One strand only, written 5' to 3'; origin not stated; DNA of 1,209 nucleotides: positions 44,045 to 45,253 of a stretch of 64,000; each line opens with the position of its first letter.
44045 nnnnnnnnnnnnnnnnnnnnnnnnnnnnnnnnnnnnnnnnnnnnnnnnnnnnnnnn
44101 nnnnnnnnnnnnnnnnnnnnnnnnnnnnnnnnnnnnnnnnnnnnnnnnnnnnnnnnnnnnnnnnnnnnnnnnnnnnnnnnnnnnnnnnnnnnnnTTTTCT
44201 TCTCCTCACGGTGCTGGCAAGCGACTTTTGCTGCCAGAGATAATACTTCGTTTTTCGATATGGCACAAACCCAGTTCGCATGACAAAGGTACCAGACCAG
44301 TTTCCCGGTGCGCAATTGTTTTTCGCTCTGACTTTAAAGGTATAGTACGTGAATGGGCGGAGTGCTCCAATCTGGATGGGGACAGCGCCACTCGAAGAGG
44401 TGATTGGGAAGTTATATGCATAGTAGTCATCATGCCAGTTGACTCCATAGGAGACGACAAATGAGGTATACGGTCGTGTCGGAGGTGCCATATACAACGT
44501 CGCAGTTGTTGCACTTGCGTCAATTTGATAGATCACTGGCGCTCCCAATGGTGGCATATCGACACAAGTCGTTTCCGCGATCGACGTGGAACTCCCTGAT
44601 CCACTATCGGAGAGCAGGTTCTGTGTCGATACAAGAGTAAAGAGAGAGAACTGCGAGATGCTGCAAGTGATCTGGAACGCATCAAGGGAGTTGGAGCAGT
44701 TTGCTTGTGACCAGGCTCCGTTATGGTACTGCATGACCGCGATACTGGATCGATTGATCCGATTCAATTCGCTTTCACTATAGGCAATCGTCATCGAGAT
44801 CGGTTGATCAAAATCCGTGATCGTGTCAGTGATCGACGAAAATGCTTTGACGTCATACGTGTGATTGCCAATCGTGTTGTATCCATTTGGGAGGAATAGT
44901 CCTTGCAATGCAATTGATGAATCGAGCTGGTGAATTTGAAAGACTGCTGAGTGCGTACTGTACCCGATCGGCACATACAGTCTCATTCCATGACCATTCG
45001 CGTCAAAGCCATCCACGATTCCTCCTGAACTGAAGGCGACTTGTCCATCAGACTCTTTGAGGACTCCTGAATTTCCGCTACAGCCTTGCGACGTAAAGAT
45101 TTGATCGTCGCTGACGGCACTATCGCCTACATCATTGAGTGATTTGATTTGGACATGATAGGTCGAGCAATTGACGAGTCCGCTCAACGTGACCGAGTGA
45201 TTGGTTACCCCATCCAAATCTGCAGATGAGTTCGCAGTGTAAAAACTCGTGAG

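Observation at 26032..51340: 25-kb single-strand array of secreted hydrolase and adhesin megaproteins, with a sixfold expansion of purple-acid-phosphatase-like metallophosphatase domains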

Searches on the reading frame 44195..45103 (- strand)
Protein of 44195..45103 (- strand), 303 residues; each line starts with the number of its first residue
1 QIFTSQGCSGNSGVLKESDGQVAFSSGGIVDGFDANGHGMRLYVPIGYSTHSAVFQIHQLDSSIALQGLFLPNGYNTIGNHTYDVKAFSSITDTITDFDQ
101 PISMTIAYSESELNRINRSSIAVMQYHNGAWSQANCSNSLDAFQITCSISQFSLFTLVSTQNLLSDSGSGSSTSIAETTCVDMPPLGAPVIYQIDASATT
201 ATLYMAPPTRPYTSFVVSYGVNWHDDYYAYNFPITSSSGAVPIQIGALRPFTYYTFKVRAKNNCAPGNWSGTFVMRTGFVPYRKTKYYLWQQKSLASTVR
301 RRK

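Call 16: search_protein_families(library=pfam, proteins=[window:44195-45103:-], max_evalue=1)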
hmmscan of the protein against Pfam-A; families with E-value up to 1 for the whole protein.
seq(303 aa): 4 families
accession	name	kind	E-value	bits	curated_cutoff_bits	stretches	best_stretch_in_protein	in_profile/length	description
PF00041.27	fn3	-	0.004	17.8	25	1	195-270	10-78/84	Fibronectin type III domain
PF16656.11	Pur_ac_phosph_N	-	0.044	14.8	30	1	243-277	63-93/93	Purple acid Phosphatase, N-terminal domain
PF25059.1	FN3_DSCAM-DSCAML_C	-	0.057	14.2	39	1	212-264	20-68/89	DSCAM/DSCAML C-terminal Fn3-like domain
PF25788.1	Ig_Rha78A_N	-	0.063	14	27.4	1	236-279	59-103/105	Rha78A-like, N-terminal immunoglobulin domain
